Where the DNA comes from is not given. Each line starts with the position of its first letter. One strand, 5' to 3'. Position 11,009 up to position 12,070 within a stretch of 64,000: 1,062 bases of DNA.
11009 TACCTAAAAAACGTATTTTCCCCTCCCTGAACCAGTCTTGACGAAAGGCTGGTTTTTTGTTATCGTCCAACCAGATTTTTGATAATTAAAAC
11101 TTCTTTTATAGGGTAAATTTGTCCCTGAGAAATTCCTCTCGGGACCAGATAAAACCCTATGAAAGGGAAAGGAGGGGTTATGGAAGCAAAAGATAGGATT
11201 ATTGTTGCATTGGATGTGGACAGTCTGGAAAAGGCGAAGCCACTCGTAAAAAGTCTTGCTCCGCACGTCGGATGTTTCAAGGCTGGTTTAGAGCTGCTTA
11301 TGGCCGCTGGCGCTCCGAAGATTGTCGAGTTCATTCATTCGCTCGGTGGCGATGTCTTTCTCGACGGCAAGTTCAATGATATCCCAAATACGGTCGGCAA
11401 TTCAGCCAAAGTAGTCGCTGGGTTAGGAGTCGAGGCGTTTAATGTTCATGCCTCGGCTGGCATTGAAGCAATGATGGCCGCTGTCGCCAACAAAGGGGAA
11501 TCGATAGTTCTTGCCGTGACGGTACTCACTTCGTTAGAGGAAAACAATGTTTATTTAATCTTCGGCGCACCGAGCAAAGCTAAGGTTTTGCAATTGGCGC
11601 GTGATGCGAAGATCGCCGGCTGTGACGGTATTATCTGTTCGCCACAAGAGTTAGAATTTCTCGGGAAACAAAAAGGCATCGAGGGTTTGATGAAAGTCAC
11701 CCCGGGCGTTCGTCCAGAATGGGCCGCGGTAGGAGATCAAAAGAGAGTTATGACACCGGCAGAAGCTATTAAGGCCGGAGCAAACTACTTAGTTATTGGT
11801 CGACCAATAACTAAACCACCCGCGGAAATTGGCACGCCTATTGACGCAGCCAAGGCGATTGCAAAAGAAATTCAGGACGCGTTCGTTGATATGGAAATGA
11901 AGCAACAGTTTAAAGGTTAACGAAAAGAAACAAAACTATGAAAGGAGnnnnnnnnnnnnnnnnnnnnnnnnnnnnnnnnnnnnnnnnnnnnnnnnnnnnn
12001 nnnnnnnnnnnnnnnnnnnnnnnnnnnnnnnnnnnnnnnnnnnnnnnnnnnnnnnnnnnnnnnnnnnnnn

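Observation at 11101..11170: Twice-occurring structured 5' leader RNA motif with compensatory stem changes (candidate riboswitch or attenuator)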

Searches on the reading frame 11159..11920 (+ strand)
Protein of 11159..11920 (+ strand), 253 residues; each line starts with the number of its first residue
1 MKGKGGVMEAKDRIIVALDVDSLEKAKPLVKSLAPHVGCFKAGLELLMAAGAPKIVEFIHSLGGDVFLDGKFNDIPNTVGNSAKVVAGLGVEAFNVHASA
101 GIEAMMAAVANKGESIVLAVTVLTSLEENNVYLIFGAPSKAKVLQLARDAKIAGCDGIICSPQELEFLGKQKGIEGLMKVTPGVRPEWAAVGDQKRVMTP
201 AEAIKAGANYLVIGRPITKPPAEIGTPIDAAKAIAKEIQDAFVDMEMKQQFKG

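Call 11: search_protein_families(library=pfam, proteins=[window:11159-11920:+], max_evalue=0.01)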
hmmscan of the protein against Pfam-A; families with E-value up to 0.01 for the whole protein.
window:11159-11920:+ (253 aa): 1 family
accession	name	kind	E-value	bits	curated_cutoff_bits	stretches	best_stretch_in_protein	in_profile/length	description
PF00215.30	OMPdecase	-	4.7e-46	157.9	27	1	13-219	2-210/221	Orotidine 5'-phosphate decarboxylase / HUMPS family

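Call 14: find_encoding_contigs(protein=window:11159-11920:+, flank=3000, max_places=10)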
Protein window:11159-11920:+ (253 aa): 1 contig read that carries it; 1 place shown.
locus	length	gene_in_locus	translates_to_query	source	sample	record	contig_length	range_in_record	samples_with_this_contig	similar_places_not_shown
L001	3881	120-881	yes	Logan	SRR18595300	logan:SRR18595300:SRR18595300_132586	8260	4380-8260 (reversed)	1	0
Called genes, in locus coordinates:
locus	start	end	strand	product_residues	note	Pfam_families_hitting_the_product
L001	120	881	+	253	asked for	PF00215:OMPdecase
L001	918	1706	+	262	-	-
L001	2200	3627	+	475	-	PF28123:DUF8370, PF28130:DUF8371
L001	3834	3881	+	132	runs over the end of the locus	-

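Call 18: find_homologous_proteins(query=window:11159-11920:+, max_evalue=1e-30)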
Query window:11159-11920:+ (253 aa): 7448 proteins with E <= 1e-30 among 8000 candidates; the best 120 are listed.
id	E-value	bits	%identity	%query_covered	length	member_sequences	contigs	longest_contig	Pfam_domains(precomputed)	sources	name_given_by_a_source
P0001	2.9e-153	526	100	97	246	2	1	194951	PF00215.31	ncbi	ncbi:MAG: orotidine-5'-phosphate decarboxylase [Candidatus Paceibacterota bacterium]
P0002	8.8e-122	423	84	92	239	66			PF00215.31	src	-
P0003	1.2e-121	422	84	91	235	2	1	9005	PF00215.31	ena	-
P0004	3.8e-121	421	83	93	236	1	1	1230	PF00215.31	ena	-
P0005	4.2e-120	417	82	91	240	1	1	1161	PF00215.31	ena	-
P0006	1.2e-119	416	81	91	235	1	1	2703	PF00215.31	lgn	-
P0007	4.9e-119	414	82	92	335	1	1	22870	PF00215.31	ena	-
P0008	5.9e-119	414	82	91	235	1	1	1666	PF00215.31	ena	-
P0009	2.2e-118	412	81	91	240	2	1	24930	PF00215.31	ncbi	-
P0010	1.0e-117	410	79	93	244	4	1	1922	PF00215.31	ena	-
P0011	2.0e-117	409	81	91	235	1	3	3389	PF00215.31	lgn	-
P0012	2.2e-117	409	81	91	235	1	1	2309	PF00215.31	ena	-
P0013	2.3e-117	408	82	92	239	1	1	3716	PF00215.31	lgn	-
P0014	5.6e-117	407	79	94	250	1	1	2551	PF00215.31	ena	-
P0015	8.9e-117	407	78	93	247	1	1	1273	PF00215.31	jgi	jgi:orotidine-5'-phosphate decarboxylase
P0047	6.4e-114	397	77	98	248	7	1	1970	PF00215.31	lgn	-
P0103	9.8e-108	377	74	96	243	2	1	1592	PF00215.31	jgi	jgi:orotidine-5'-phosphate decarboxylase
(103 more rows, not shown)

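Call 19: find_encoding_contigs(protein=P0003, flank=2500, max_places=3)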
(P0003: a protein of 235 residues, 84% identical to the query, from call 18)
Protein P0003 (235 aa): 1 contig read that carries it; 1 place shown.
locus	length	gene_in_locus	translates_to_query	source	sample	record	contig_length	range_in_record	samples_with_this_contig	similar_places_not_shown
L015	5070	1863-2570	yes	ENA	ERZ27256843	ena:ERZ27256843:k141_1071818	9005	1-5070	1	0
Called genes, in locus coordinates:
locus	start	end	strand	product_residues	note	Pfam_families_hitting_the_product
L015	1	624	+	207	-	?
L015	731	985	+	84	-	-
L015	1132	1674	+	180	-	PF00702:Hydrolase, PF13419:HAD_2, PF05116:S6PP (weak), PF13242:Hydrolase_like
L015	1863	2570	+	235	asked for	PF00215:OMPdecase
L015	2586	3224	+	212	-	PF00156:Pribosyltran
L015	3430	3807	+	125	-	-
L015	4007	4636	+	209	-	PF01135:PCMT, PF01269:Fibrillarin (faint), PF13847:Methyltransf_31, PF13649:Methyltransf_25 (faint)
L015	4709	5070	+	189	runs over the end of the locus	PF08207:EFP_N, PF01132:EFP, PF09285:Elong-fact-P_C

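Call 20: find_encoding_contigs(protein=P0007, flank=2500, max_places=3)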
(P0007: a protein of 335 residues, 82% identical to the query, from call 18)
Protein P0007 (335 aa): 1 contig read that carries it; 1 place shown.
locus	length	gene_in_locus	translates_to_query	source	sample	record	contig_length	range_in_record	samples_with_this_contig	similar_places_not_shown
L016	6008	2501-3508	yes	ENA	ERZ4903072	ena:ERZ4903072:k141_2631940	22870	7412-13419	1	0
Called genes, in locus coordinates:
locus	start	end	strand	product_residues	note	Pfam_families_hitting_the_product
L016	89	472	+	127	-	PF01245:Ribosomal_L19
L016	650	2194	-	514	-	PF00239:Resolvase, PF07508:Recombinase, PF13408:Zn_ribbon_recom (weak)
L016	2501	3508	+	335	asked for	PF00215:OMPdecase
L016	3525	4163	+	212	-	PF00156:Pribosyltran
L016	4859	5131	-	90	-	PF00216:Bac_DNA_binding, PF18291:HU-HIG, PF18289:HU-CCDC81_euk_2 (weak)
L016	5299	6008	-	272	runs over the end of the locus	PF00149:Metallophos, PF13277:YmdB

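Call 21: find_encoding_contigs(protein=P0009, flank=2500, max_places=3)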
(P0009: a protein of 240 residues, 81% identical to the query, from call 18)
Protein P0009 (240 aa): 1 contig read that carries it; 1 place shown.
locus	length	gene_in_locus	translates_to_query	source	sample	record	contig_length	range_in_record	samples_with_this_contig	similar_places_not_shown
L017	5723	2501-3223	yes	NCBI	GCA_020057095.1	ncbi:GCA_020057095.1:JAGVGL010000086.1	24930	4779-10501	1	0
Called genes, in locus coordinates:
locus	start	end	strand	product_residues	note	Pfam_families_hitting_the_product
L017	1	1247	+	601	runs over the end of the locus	PF01807:Zn_ribbon_DnaG, PF08275:DNAG_N, PF01751:Toprim, PF13155:Toprim_2, PF13662:Toprim_4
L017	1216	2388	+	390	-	PF03979:Sigma70_r1_1, PF00140:Sigma70_r1_2, PF04542:Sigma70_r2, PF04539:Sigma70_r3, PF04545:Sigma70_r4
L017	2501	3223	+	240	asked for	PF00215:OMPdecase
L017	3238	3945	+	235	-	PF00156:Pribosyltran (weak)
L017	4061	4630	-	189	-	-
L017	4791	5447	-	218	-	PF10755:DUF2585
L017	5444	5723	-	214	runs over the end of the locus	PF14360:PAP2_C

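Call 25: find_related_loci(query=window:11180-11920:+, collection=metagenome_contigs, flank=2000)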
Query window:11180-11920:+ (246 aa) in metagenome_contigs; peptide patterns used: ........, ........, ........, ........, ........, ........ (x = any residue, [..] = any of these).
330 stretches matched a pattern; 155 encode a relative of the query (tblastn E <= 1e-3); the best 80 are kept; 80 distinct loci.
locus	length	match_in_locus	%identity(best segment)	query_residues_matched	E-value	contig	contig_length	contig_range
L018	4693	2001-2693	85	1-231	2e-130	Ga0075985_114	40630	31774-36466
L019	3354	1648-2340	85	1-231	2e-134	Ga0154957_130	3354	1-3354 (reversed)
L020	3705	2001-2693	85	1-231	2e-131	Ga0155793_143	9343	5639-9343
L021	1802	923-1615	84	1-231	9e-139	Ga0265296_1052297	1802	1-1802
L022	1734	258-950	84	1-231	8e-138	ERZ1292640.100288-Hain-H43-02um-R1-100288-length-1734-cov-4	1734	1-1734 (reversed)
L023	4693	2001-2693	84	1-231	5e-128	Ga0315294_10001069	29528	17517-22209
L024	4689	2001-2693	84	1-231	1e-128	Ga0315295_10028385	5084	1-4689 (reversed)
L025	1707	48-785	78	1-246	3e-137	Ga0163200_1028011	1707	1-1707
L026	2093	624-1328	82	1-235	2e-135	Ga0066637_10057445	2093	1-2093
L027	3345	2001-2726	79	2-243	5e-129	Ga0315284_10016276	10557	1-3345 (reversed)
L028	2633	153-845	84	1-231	7e-133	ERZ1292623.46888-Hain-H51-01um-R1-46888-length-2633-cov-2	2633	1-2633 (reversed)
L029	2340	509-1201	83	1-231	1e-133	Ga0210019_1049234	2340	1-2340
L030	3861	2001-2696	82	1-232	7e-127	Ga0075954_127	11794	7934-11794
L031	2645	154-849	81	1-232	3e-131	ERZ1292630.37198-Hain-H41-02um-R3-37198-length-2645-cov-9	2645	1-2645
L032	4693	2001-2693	82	1-231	1e-125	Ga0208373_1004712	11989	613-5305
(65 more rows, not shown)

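Call 63: search_protein_families(library=ncbifam, proteins=[window:11180-11920:+], max_evalue=0.01)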
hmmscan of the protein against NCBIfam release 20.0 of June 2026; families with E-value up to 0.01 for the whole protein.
window:11180-11920:+ (246 aa): 5 families
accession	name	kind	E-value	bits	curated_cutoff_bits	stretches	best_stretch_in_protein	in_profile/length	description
NF001273.0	PRK00230.1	equivalog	7e-66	221.9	193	1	3-233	3-231/233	orotidine-5'-phosphate decarboxylase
TIGR01740.1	pyrF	equivalog_domain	1.3e-43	149.3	92.3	1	8-213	2-205/216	orotidine-5'-phosphate decarboxylase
NF010386.0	PRK13813.1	equivalog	9.3e-37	126.7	208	1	1-233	1-215/216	orotidine 5'-phosphate decarboxylase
NF009832.1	PRK13306.1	subfamily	0.0052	16.3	250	0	6-149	4-146/215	3-dehydro-L-gulonate-6-phosphate decarboxylase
TIGR02127.1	pyrF_sub2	equivalog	0.0055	15.9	110.6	1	47-118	77-150/261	orotidine-5'-phosphate decarboxylase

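Call 66: find_encoding_contigs(protein=P0047, flank=3000, max_places=6)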
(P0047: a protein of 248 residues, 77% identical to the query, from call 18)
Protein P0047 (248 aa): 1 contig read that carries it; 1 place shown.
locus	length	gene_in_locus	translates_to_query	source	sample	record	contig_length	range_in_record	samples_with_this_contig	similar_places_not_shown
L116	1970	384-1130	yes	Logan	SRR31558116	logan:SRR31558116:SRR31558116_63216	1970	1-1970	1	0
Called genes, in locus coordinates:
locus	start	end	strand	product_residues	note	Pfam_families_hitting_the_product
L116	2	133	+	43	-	?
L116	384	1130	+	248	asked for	PF00215:OMPdecase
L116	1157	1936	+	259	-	-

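Call 67: find_encoding_contigs(protein=P0103, flank=3000, max_places=6)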
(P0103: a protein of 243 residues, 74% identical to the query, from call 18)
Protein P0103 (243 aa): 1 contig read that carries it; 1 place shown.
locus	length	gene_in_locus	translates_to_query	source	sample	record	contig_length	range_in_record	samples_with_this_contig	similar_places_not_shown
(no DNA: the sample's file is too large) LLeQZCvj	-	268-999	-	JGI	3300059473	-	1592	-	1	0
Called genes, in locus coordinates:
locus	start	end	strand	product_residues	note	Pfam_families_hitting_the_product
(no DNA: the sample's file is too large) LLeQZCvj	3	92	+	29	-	?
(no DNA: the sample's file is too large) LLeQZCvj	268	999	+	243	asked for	PF00215:OMPdecase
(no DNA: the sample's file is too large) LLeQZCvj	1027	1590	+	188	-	?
